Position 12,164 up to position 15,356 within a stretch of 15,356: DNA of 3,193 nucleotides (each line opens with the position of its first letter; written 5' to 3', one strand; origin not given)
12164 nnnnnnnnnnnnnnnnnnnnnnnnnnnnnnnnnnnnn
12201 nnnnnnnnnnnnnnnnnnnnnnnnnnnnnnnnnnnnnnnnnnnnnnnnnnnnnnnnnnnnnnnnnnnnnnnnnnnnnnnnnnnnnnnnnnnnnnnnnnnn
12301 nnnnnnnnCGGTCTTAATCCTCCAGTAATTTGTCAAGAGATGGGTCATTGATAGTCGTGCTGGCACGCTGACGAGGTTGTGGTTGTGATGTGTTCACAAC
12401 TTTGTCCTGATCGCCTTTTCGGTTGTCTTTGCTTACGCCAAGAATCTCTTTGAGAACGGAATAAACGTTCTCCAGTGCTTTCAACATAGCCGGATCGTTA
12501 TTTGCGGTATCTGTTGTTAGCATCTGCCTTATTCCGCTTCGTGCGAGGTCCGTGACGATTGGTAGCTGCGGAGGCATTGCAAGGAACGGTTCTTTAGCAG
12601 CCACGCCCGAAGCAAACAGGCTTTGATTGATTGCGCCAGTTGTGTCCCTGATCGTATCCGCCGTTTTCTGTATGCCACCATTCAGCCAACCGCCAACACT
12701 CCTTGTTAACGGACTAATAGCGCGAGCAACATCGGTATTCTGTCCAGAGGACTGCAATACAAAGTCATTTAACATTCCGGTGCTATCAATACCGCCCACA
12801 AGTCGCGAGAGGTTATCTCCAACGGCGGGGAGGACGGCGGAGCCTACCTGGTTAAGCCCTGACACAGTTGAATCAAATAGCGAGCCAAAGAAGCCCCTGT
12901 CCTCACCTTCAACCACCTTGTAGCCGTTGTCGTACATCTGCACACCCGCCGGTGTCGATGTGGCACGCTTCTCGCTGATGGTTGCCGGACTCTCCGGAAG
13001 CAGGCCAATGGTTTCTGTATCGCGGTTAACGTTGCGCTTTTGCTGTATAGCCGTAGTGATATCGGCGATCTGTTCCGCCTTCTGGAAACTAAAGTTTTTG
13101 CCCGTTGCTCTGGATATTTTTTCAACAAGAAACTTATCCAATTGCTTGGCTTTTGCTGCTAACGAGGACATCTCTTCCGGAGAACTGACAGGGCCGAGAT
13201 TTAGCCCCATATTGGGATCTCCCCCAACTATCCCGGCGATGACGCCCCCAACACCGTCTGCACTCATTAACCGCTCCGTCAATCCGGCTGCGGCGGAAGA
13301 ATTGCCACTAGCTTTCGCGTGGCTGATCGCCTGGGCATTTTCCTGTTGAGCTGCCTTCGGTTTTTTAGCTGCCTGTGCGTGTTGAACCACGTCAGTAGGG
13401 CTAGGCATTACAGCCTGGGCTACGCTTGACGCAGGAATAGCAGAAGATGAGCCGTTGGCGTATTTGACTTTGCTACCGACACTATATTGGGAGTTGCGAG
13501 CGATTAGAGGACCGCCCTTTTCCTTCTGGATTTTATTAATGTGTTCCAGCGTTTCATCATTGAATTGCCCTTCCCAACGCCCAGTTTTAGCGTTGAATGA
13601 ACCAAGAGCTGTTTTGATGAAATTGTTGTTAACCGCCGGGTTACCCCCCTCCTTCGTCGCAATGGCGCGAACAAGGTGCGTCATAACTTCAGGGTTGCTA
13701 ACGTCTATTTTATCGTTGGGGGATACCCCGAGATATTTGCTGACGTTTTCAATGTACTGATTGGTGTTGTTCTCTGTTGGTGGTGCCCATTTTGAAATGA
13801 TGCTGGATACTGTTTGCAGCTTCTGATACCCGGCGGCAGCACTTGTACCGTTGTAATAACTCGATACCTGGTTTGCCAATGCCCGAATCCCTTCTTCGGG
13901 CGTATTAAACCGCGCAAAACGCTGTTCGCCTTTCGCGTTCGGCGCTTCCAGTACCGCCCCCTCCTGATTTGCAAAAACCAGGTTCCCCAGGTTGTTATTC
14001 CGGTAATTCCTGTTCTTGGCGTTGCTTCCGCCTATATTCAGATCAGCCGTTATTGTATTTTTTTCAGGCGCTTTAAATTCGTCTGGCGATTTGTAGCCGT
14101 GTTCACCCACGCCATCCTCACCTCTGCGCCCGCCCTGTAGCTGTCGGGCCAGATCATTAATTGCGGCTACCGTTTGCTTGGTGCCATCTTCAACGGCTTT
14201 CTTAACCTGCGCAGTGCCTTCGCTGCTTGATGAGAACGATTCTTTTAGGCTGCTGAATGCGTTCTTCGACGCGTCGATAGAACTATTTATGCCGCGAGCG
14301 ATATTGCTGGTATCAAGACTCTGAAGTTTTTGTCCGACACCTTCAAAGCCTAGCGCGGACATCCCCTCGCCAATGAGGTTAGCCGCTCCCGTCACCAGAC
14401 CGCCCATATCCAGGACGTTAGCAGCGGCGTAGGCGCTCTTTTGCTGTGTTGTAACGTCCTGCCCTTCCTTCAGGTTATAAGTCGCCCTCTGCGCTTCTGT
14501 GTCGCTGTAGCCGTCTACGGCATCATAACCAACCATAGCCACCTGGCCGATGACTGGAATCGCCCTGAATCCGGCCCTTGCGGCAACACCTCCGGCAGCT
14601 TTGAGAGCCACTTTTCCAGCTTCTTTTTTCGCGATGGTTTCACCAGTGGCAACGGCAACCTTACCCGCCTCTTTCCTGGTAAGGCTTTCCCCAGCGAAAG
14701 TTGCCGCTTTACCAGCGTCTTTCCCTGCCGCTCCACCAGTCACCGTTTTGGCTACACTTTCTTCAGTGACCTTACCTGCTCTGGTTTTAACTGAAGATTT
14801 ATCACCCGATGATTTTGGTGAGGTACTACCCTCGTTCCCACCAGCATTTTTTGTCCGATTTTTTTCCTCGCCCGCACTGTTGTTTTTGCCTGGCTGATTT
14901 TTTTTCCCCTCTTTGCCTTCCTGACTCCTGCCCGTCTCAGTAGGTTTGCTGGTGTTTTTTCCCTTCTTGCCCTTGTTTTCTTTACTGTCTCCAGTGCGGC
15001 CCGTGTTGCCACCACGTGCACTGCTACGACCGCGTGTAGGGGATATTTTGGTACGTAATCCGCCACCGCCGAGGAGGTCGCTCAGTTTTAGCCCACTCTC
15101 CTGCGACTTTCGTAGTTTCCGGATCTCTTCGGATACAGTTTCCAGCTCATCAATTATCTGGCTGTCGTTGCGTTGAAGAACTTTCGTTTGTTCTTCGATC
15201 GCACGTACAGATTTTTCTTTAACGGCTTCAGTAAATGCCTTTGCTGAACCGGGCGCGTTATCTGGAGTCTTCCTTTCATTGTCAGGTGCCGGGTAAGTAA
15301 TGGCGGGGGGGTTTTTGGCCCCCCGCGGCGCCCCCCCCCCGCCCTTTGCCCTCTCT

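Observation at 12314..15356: Large virion protein is longer than the ORF track suggests and contains a globular-looking insert and a basic low-complexity tract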

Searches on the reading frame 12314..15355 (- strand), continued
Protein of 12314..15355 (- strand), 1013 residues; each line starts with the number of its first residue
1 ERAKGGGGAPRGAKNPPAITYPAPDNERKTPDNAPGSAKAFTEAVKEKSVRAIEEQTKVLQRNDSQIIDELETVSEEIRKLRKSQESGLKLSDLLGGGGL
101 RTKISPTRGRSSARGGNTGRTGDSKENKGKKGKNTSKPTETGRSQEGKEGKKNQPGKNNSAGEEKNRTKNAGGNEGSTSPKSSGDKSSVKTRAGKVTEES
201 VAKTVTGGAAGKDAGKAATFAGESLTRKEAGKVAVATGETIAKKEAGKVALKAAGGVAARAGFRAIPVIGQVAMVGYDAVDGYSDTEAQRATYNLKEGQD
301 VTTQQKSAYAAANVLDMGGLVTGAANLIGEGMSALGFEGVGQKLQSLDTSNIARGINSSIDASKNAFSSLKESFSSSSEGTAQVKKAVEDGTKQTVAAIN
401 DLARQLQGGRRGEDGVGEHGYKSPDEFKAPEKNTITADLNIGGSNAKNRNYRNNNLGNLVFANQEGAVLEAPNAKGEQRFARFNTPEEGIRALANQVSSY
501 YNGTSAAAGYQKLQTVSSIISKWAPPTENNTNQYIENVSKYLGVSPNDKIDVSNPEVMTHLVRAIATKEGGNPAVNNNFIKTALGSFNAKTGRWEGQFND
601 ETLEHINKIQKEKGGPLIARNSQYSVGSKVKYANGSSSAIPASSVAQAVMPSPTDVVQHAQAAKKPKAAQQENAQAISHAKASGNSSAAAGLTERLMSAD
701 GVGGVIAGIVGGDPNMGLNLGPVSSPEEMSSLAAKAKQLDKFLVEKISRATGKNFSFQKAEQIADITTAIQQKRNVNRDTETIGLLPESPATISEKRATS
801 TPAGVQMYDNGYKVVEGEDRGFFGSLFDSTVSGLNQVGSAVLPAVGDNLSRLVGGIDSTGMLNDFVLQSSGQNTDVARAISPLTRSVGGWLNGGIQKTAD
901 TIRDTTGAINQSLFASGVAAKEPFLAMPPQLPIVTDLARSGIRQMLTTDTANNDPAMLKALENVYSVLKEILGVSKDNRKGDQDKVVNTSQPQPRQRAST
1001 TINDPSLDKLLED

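Call 29: get_annotated_region(hit=H10, flank=3000)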
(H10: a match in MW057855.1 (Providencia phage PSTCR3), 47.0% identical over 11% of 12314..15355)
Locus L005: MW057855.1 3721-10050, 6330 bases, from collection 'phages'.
description: Providencia phage PSTCR3, complete genome.
organism: Providencia phage PSTCR3 (NCBI taxid 2783545)
taxonomy: Viruses; Duplodnaviria; Heunggongvirae; Uroviricota; Caudoviricetes
host: Providencia stuartii; source: sewage sample; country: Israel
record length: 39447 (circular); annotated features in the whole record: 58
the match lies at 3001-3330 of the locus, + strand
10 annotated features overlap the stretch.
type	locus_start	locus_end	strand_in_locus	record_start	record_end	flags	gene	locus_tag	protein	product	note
CDS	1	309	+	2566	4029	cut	-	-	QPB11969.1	hypothetical protein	-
CDS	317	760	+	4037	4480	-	-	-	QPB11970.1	hypothetical protein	-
CDS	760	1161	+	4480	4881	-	-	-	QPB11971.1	hypothetical protein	Unknown, probable phage protein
CDS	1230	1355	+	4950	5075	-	-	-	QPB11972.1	hypothetical protein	-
CDS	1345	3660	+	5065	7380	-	-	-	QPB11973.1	hypothetical protein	-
CDS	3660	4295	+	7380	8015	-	-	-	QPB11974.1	hypothetical protein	-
CDS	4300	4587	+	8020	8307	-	-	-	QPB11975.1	hypothetical protein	-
CDS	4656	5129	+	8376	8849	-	-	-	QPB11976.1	hypothetical protein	-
CDS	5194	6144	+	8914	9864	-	-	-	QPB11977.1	hypothetical protein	FIG00643583: hypothetical protein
CDS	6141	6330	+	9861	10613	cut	-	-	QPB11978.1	hypothetical protein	-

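Call 30: get_annotated_region(hit=H25, flank=3000)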
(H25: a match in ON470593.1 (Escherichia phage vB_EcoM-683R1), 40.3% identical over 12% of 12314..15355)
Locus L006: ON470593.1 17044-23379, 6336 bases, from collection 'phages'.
description: Escherichia phage vB_EcoM-683R1, partial genome.
organism: Escherichia phage vB_EcoM-683R1 (NCBI taxid 2946088)
taxonomy: Viruses; Duplodnaviria; Heunggongvirae; Uroviricota; Caudoviricetes
host: Escherichia coli; source: -; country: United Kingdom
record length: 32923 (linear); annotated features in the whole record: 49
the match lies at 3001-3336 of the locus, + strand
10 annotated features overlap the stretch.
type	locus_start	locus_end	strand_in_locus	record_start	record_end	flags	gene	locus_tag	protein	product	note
CDS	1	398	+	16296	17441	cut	-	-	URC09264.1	DUF3383 domain-containing protein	-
CDS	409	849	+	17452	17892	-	-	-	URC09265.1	hypothetical protein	-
CDS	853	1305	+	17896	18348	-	-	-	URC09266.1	hypothetical protein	-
CDS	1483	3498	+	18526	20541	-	-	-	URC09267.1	hypothetical protein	-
CDS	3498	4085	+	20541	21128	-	-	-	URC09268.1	hypothetical protein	-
CDS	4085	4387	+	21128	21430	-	-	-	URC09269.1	hypothetical protein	putative bacteriophage protein STY1063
CDS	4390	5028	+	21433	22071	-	-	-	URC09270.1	hypothetical protein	-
CDS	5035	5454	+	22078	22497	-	-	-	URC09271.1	hypothetical protein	-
CDS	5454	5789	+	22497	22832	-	-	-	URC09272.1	hypothetical protein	-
CDS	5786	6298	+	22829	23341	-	-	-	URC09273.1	hypothetical protein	-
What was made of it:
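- Tape-measure-position proteins of vB_EcoM-683R1 and PSTCR3 (calls 29, 30).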

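Call 31: get_annotated_region(hit=H29, flank=1500)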
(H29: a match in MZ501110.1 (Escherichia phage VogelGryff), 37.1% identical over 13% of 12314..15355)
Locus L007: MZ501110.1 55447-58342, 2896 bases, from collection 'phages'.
description: Escherichia phage VogelGryff, complete genome.
organism: Escherichia phage VogelGryff (NCBI taxid 2851989)
taxonomy: Viruses; Duplodnaviria; Heunggongvirae; Uroviricota; Caudoviricetes; Queuovirinae; Seuratvirus
host: Escherichia coli K-12; source: sewage plant inflow; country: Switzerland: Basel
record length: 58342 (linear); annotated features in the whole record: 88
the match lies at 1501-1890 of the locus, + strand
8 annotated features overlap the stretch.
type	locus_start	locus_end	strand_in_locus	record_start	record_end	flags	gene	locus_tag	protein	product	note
CDS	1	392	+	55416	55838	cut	-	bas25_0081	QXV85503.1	hypothetical protein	-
CDS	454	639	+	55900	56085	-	-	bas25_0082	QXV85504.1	hypothetical protein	-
CDS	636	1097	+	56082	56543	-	-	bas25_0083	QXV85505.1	hypothetical protein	-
CDS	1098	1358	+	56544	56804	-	-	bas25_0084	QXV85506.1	hypothetical protein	-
CDS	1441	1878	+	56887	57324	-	-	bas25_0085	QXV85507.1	putative endolysin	-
CDS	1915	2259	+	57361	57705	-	-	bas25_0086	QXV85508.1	holin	-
CDS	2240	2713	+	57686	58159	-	-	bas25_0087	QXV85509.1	i-spanin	-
CDS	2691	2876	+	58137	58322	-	-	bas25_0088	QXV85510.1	o-spanin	-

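Call 81: search_dna_similar(query=L002:4901-5503:+, collection=plasmids, mode=protein, max_rows=8, rows=spread, max_evalue=1e-20)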
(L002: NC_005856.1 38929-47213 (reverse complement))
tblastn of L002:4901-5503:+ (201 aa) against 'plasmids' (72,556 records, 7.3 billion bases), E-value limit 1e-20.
Records with a match: 422; places in all: 427; records where one place covers at least 80% of the query: 417.
Best place of each record, by identity: >=99% 92; 95-99% 34; 90-95% 76; 80-90% 211; 60-80% 4; <60% 5.
By first word of the organism name: Escherichia 374; Salmonella 36; Klebsiella 8; Shigella 2; Citrobacter 2.
By predicted mobility (MOB-suite, as given by PLSDB): non-mobilizable 402; conjugative 11; mobilizable 9.
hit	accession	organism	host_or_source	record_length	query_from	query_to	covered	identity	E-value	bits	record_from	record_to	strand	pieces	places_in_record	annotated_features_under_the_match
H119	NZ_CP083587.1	Escherichia coli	culture,meat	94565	8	190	91%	100.0%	2e-117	373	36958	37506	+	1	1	transglycosylase SLT domain-containing protein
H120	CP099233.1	Escherichia coli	culture,Pooled soil sample collected ...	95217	8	190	91%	99.5%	6e-117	372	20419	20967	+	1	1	transglycosylase SLT domain-containing protein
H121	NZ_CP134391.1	Escherichia coli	Homo sapiens,feces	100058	8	190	91%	97.3%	1e-113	362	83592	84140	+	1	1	lytic transglycosylase domain-containing protein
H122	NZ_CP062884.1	Escherichia coli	Sus scrofa domesticus,feces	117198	8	190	91%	92.9%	7e-109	348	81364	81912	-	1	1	transglycosylase SLT domain-containing protein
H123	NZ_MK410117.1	Escherichia coli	Rectal swab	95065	8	190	91%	88.5%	3e-99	321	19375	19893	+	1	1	transglycosylase SLT domain-containing protein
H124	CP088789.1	Escherichia coli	Homo sapiens,blood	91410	8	190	91%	88.5%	3e-99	321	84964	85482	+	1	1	lytic transglycosylase domain-containing protein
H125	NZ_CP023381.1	Escherichia coli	canine,whole organism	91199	8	190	91%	87.4%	3e-98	318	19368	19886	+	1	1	lytic transglycosylase domain-containing protein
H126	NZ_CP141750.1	Escherichia coli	Homo sapiens,urine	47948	25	175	75%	41.1%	8e-21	96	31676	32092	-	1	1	lytic transglycosylase domain-containing protein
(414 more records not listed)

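Call 82: predict_structure(protein=window:12317-15307:-)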
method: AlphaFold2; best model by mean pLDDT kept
length: 997 residues; sequences in the alignment: 1
mean_pLDDT: 39.9   pTM: 0.22
mean pLDDT of the five models: 39.9, 35.5, 34.1, 31.9, 29.0
residues with pLDDT >= 90: 0; 70-90: 0; 50-70: 104; < 50: 893
segments of 3 or more residues with pLDDT < 50: 1-20, 22-25, 80-150, 152-168, 170-321, 323-348, 375-377, 379-586, 597-658, 666-669, 679-717, 733-844, 846-873, 875-937, 948-997
pLDDT, mean of each block of 10 residues (from residue 1): 30 36 50 57 58 63 60 53 37 40 43 43 37 37 34 40 35 33 27 27 28 35 38 37 35 35 39 41 40 36 41 40 43 38 43 50 52 50 44 39 30 30 26 30 29 35 42 45 39 40 39 40 37 37 39 40 43 40 48 49 35 27 29 32 40 47 49 50 43 41 40 47 51 44 40 39 29 28 31 36 39 37 38 43 46 45 42 43 42 40 36 37 43 48 51 43 37 33 34 36
secondary structure, 60 per line:
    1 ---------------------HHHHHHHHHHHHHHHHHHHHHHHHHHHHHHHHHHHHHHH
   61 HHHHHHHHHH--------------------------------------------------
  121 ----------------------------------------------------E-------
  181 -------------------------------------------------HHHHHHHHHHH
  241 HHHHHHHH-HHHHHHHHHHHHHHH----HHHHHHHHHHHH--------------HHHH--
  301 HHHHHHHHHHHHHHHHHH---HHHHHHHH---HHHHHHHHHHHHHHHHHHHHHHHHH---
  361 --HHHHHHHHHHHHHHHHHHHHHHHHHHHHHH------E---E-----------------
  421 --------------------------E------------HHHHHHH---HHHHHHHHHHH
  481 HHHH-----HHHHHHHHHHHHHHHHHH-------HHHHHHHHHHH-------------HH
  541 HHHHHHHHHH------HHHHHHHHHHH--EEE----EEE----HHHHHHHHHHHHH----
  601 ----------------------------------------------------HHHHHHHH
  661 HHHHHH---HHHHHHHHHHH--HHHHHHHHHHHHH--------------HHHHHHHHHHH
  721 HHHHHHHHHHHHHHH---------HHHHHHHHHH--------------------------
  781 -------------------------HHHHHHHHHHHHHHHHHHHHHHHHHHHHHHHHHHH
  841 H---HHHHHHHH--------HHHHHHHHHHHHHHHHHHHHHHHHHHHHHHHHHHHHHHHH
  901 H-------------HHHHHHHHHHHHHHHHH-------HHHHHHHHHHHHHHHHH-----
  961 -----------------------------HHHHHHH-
elements in order (helices of 4 or more, strands of 3 or more residues): H22-70 H230-248 H250-264 H269-280 H295-298 H301-318 H322-329 H333-357 H363-392 H460-466 H470-484 H490-507 H515-525 H539-550 H557-567 E570-572 E577-579 H584-596 H653-666 H670-680 H683-695 H710-735 H745-754 H806-841 H845-852 H861-901 H915-931 H939-955 H990-996
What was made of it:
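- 15062..15307 (-): Residues 17-98. This is a conserved segment (…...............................…) predicted as one long helix. Helix at model residues 22-70 in a low-confidence single-sequence AF2 model (call 82).
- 14771..15061 (-): Residues 99-195: basic, hydrophobic-free low-complexity tract with net charge +16. It is the most variable part of the protein in both sequence and length. No secondary structure in the AF2 model (call 82, low confidence).
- On P1 Sit-type tail tape-measure protein: The single-sequence AF2 model shows many helices but has mean pLDDT 39.9 and pTM 0.22 (call 82).
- The whole-protein AF2 model is too poor (pLDDT 40) to support helicity or disorder strongly (call 82).
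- Tried and rejected: Single-sequence AF2 of the whole fragment was too poor (pLDDT 40) to use beyond a rough secondary-structure pattern (call 82).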

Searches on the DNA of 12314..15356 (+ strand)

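Call 6: search_dna_similar(query=window:12314-15356:+, collection=phages, mode=near, max_rows=20)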
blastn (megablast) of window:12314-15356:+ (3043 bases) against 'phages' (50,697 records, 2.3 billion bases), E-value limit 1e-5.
No match.
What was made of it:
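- Tried and rejected: Megablast of the gene against the phage collection found nothing (call 6).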

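Call 21: search_dna_similar(query=window:12314-15356:+, collection=plasmids, mode=near, max_rows=25)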
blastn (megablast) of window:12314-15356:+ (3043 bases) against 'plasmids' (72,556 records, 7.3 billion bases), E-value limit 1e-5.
Records with a match: 71; places in all: 71; records where one place covers at least 80% of the query: 7.
Best place of each record, by identity: >=99% 4; 95-99% 3; 80-90% 3; 60-80% 61.
By first word of the organism name: Escherichia 65; Salmonella 4; Shigella 2.
By predicted mobility (MOB-suite, as given by PLSDB): non-mobilizable 70; conjugative 1.
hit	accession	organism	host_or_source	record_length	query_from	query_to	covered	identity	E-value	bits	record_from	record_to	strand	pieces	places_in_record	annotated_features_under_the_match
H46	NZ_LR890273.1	Escherichia coli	Homo sapiens,blood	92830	1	2996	98%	99.6%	0e+0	5467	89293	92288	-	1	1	hypothetical protein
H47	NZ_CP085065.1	Escherichia coli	Homo sapiens,pure culture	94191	1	2996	98%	99.4%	0e+0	5439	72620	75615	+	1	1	transglycosylase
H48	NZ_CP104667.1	Escherichia coli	Homo sapiens,urine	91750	1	2996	98%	99.4%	0e+0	5433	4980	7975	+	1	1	transglycosylase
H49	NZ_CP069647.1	Escherichia coli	Homo sapiens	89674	1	2996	98%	99.2%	0e+0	5400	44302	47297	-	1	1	transglycosylase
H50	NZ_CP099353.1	Escherichia marmotae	culture,Pooled sediment sample ...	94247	1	2996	98%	98.9%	0e+0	5350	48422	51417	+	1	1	transglycosylase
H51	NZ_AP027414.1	Escherichia coli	Sus scrofa,cell culture,feces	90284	1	2996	98%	98.9%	0e+0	5350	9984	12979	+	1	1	transglycosylase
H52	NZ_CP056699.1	Escherichia marmotae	culture,Freshwater sample from ...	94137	1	2996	98%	98.9%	0e+0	5345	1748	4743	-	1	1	transglycosylase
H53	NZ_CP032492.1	Salmonella enterica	Cow,intestine,Slaughterhouse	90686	1148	2326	39%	78.4%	0e+0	763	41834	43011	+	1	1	transglycosylase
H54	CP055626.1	Escherichia coli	culture,Pooled pig faecal samples ...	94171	1148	2326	39%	78.4%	0e+0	763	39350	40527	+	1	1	transglycosylase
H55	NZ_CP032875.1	Escherichia coli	Homo sapiens,Culture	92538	1145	2321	39%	78.6%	0e+0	773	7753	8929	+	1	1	transglycosylase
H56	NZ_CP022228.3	Escherichia coli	Homo sapiens,Culture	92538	1145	2321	39%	78.6%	0e+0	773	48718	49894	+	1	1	transglycosylase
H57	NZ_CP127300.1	Escherichia coli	Gallus gallus domesticus,Cell ...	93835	1148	2326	39%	78.4%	0e+0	758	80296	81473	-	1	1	transglycosylase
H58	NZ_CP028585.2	Escherichia coli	Homo sapiens,Culture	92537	1148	2321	39%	78.6%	0e+0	773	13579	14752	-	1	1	transglycosylase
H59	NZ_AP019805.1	Escherichia coli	Homo sapiens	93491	1148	2321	39%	78.6%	0e+0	773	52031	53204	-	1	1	transglycosylase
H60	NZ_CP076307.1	Escherichia coli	Homo sapiens,urine, catheter urine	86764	1148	2240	36%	79.1%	0e+0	745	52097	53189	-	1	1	transglycosylase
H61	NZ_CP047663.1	Escherichia coli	feces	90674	1145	2134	33%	87.2%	0e+0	1125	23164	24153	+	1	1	transglycosylase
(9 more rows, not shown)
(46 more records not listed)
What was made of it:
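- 15308..15356 (-): Contig-end miscalls (G/C homopolymer runs). In-window residues 1-16 (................) are not trustworthy. The reference reads ..................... Megablast matches stop at query position 2996 (window 15309) in all 7 near-identical plasmids (call 21).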

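Call 23: get_annotated_region(hit=H47, flank=4000)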
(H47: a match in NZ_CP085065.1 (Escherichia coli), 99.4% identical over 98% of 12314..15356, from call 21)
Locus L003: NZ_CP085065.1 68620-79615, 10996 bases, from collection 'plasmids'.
description: Escherichia coli strain P31_YH1_02.21 plasmid unnamed1, complete sequence
organism: Escherichia coli (NCBI taxid 562)
taxonomy: Bacteria; Pseudomonadota; Gammaproteobacteria; Enterobacterales; Enterobacteriaceae; Escherichia; Escherichia coli
host: -; source: Homo sapiens,pure culture; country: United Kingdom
typing (MOB-suite, as given by PLSDB): non-mobilizable; replicon rep_cluster_2164
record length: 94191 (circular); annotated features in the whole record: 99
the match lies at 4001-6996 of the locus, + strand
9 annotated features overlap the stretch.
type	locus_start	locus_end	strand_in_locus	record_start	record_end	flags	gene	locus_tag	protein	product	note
CDS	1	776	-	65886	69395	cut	-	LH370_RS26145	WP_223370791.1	phage tail protein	-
CDS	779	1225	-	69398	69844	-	-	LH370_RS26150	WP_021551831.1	hypothetical protein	-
CDS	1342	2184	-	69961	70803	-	-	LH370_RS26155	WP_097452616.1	phage tail protein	-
CDS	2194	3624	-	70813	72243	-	-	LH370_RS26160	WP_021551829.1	hypothetical protein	-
CDS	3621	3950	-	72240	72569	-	-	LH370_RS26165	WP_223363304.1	hypothetical protein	-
CDS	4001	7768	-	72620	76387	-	-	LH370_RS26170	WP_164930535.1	transglycosylase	-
CDS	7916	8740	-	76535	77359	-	-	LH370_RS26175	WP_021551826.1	hypothetical protein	-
CDS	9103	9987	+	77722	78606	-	-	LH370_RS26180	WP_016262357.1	RepB family plasmid replication initiator protein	GO:0006270 - DNA replication initiation [Evidence IEA]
CDS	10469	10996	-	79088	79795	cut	-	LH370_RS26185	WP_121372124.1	phage tail protein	-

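Call 53: get_annotated_region(hit=H53, flank=3000)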
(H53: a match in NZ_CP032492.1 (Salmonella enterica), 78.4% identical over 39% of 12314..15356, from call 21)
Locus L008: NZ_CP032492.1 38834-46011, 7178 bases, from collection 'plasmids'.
description: Salmonella enterica subsp. enterica serovar Typhimurium strain SL26 plasmid pSL26_91, complete sequence
organism: Salmonella enterica (NCBI taxid 90371)
taxonomy: Bacteria; Pseudomonadota; Gammaproteobacteria; Enterobacterales; Enterobacteriaceae; Salmonella; Salmonella enterica
host: -; source: Cow,intestine,Slaughterhouse; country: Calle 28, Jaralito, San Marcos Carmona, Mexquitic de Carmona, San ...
typing (MOB-suite, as given by PLSDB): non-mobilizable; replicon rep_cluster_1704
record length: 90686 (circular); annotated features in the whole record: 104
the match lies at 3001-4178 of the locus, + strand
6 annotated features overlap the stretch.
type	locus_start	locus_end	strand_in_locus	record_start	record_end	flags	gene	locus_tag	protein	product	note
CDS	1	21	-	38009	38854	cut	-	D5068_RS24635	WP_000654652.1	hypothetical protein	-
CDS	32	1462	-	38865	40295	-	-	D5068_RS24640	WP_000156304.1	baseplate protein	-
CDS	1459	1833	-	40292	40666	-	-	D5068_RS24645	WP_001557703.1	hypothetical protein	-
CDS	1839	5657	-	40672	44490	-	-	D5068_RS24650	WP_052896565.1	transglycosylase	-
CDS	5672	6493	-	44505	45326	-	-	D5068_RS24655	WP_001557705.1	hypothetical protein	-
CDS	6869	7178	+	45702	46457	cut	-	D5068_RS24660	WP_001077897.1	RepB family plasmid replication initiator protein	GO:0006270 - DNA replication initiation [Evidence IEA]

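Call 54: get_annotated_region(hit=H61, flank=3000)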
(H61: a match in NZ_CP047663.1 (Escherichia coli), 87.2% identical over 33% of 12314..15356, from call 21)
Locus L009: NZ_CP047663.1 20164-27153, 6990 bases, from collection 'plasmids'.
description: Escherichia coli strain LD93-1 plasmid pLD93-1-90kb, complete sequence
organism: Escherichia coli (NCBI taxid 562)
taxonomy: Bacteria; Pseudomonadota; Gammaproteobacteria; Enterobacterales; Enterobacteriaceae; Escherichia; Escherichia coli
host: -; source: feces; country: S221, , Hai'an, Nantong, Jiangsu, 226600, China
typing (MOB-suite, as given by PLSDB): non-mobilizable; replicon rep_cluster_1704
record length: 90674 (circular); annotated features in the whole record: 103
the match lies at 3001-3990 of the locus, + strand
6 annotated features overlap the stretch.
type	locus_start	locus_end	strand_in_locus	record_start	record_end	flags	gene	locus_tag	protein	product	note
CDS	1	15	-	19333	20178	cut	-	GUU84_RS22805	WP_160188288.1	phage tail protein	-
CDS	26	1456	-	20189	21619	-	-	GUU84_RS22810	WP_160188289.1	baseplate protein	-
CDS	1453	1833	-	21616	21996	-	-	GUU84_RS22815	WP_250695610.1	hypothetical protein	-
CDS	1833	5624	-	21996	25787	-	-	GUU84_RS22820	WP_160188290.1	transglycosylase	-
CDS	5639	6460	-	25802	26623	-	-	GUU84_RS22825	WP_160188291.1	hypothetical protein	-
CDS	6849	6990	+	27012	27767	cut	-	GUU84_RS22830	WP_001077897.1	RepB family plasmid replication initiator protein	GO:0006270 - DNA replication initiation [Evidence IEA]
